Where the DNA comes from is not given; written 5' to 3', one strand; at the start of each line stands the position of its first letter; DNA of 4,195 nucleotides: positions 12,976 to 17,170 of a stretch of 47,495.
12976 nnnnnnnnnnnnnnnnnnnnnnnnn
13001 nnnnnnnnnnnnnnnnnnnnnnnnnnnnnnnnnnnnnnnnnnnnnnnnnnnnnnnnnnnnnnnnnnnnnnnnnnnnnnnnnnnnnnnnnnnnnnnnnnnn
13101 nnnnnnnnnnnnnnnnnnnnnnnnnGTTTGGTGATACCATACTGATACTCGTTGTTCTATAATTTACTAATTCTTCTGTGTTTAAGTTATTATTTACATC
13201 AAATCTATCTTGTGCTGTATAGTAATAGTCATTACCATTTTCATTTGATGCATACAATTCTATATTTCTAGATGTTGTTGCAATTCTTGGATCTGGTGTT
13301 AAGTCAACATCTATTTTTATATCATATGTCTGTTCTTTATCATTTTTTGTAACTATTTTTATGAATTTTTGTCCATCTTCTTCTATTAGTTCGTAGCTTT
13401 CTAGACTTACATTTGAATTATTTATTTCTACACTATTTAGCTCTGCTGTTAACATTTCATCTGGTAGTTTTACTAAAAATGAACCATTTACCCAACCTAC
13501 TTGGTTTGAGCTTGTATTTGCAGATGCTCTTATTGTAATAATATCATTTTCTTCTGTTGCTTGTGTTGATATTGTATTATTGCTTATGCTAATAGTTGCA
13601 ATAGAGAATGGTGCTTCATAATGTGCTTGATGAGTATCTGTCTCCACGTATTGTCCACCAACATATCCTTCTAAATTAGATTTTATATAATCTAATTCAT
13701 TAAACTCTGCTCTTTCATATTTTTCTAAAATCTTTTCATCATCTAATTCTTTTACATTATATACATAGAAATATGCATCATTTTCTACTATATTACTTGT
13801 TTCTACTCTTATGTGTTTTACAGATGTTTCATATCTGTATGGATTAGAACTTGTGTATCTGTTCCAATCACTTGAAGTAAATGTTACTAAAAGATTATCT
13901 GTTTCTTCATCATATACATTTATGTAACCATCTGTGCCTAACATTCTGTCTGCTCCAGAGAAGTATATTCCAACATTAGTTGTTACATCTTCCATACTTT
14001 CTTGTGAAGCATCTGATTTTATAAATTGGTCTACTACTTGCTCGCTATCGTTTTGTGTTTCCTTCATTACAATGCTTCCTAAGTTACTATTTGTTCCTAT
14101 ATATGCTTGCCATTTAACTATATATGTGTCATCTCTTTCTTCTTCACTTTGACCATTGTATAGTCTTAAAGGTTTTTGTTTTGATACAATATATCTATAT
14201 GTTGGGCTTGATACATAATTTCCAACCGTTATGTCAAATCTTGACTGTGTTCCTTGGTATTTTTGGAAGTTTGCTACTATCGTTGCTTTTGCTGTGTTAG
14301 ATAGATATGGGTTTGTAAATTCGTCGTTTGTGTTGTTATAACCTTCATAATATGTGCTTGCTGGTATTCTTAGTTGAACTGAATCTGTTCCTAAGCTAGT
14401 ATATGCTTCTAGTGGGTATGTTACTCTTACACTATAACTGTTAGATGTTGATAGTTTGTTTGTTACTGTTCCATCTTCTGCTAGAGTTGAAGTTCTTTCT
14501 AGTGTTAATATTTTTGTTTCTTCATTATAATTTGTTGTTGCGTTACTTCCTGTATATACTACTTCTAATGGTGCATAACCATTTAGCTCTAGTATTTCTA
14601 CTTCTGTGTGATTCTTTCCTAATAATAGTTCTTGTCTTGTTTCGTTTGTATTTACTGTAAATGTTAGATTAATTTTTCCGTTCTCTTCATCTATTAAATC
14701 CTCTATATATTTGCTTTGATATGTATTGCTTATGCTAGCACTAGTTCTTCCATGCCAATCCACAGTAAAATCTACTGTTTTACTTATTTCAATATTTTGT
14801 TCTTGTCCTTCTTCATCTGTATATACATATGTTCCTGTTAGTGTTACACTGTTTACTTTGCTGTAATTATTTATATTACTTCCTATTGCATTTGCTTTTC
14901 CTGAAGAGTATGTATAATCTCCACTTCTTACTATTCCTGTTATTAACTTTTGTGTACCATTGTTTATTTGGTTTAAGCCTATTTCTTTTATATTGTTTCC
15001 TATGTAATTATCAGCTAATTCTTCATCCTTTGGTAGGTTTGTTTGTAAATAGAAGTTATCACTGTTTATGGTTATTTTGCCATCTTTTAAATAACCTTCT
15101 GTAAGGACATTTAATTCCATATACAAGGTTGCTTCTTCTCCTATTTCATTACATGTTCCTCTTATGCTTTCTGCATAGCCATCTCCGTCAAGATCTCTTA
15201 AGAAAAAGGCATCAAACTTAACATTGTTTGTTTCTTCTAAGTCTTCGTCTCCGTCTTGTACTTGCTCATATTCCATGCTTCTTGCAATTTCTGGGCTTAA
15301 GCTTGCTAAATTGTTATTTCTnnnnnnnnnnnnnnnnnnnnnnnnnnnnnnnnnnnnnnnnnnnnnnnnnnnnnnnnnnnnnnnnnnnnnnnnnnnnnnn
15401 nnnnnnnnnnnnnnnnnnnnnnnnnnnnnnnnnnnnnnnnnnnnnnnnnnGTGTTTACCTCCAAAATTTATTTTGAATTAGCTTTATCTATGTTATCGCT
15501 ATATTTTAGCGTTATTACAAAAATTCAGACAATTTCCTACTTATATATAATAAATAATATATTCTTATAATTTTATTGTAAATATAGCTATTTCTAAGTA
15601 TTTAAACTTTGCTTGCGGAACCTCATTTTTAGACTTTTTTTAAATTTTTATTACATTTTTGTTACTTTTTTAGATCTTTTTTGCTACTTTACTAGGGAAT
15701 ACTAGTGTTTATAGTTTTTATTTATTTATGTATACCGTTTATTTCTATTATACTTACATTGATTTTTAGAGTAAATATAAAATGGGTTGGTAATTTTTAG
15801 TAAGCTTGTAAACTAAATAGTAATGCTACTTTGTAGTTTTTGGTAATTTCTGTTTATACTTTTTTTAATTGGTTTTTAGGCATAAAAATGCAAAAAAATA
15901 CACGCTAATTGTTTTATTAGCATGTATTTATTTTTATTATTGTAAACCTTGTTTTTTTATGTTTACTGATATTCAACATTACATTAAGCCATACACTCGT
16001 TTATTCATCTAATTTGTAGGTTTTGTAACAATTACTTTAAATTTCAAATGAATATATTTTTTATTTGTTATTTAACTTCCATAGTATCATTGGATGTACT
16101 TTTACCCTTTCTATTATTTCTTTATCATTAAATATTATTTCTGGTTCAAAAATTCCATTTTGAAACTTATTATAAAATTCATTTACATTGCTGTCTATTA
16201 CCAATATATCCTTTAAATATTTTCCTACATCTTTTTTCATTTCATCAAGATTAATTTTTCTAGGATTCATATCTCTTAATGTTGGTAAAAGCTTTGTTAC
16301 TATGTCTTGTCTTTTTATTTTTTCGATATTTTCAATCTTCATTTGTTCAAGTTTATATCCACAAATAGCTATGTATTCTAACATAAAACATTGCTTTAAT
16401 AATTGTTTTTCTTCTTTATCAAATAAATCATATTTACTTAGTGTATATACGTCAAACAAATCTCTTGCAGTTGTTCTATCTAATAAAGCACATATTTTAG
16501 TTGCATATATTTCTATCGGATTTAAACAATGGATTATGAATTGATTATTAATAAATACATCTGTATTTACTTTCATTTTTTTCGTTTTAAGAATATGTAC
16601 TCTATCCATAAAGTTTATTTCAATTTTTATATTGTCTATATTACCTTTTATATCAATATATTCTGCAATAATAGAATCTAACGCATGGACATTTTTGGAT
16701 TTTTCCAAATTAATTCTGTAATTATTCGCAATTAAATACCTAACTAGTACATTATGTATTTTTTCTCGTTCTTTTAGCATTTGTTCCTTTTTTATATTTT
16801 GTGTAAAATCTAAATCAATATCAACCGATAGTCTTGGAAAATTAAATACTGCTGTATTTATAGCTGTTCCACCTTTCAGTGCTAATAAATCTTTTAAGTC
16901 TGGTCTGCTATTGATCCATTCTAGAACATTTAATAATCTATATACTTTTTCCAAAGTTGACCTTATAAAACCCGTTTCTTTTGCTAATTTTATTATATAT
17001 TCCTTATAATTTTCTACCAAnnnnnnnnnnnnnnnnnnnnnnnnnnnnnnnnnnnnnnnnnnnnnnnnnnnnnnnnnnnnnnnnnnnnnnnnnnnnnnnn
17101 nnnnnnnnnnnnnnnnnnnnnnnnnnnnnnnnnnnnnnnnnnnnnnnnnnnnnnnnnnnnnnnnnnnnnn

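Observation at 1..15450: A >5,150-codon giant adhesin-like gene fills one third of the window and is invisible in the ORF track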

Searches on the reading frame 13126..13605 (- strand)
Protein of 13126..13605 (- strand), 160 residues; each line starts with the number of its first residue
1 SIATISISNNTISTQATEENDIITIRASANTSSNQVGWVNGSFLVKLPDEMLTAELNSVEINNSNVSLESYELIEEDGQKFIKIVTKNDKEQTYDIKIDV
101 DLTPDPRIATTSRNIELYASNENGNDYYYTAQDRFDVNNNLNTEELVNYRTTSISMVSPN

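Call 82: search_protein_families(library=pfam, proteins=[window:13126-13605:-], max_evalue=10)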
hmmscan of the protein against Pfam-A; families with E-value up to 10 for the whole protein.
window:13126-13605:- (160 aa): 2 families
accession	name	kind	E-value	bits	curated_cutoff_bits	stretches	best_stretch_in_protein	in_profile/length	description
PF18303.6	Saf_2TM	-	0.078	13.3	29.5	1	64-102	101-139/152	SAVED-fused 2TM effector domain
PF09601.15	DUF2459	-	0.1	12.8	27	1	29-143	37-151/171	Protein of unknown function (DUF2459)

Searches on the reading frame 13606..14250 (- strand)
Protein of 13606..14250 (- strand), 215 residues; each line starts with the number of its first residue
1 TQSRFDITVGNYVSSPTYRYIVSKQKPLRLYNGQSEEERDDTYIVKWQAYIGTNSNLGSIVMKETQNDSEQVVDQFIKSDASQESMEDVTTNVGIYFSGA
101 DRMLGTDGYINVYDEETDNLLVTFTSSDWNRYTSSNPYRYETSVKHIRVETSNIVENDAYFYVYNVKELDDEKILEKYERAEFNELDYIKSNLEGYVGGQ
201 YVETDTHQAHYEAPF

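Call 82: search_protein_families(library=pfam, proteins=[window:13606-14250:-], max_evalue=10)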
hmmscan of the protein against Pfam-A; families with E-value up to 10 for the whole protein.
window:13606-14250:- (215 aa): 2 families
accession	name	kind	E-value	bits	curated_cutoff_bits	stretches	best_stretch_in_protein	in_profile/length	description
PF23927.1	DUF7265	-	0.071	13.7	24.6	1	93-161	30-101/109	Domain of unknown function (DUF7265)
PF12395.13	DUF3658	-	0.082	13.3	23.3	1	39-87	12-60/107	Protein of unknown function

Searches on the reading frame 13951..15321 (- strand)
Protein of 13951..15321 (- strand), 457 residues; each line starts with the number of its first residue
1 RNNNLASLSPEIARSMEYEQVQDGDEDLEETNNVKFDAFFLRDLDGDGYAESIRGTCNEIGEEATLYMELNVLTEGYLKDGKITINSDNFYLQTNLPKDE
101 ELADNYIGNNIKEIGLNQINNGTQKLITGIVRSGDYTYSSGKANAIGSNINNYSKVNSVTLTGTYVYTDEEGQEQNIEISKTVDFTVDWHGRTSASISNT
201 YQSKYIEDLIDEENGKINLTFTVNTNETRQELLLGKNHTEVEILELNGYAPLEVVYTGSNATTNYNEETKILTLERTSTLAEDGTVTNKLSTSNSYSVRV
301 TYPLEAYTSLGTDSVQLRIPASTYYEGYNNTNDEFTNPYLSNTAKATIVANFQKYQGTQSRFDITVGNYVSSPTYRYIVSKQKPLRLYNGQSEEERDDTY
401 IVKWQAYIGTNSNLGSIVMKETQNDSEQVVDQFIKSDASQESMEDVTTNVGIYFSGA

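Call 30: search_protein_families(library=pfam, proteins=[window:13951-15321:-], max_evalue=1)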
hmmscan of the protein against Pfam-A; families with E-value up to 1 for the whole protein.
window:13951-15321:- (457 aa): 2 families
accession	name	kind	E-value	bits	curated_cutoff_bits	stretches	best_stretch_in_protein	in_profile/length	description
PF06004.18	DUF903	-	0.026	14.9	27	1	162-178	24-40/49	Bacterial protein of unknown function (DUF903)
PF21312.3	ORC1_wHTH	-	0.42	11.3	24.3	0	386-433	57-104/114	Origin recognition complex subunit 1 C-terminal winged HTH domain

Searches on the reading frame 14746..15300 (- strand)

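Call 82: search_protein_families(library=pfam, proteins=[window:14746-15300:-], max_evalue=10)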
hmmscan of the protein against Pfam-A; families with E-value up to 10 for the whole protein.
window:14746-15300:- (185 aa): 2 families
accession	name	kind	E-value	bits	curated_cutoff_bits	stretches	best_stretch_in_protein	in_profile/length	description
PF06004.18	DUF903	-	0.0069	16.7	27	1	155-171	24-40/49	Bacterial protein of unknown function (DUF903)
PF22770.2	POP1_C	-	0.08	13.6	24.3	1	109-140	102-133/174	POP1 C-terminal domain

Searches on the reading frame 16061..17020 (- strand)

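Call 10: search_protein_families(library=pfam, proteins=[window:16061-17020:-], max_evalue=0.001)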
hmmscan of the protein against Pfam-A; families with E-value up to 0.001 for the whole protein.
window:16061-17020:- (319 aa): 1 family
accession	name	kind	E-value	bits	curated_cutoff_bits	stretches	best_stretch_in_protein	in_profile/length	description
PF08843.17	AbiEii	-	2.5e-26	93.5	22.5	1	38-221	7-191/238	Nucleotidyl transferase AbiEii toxin, Type IV TA system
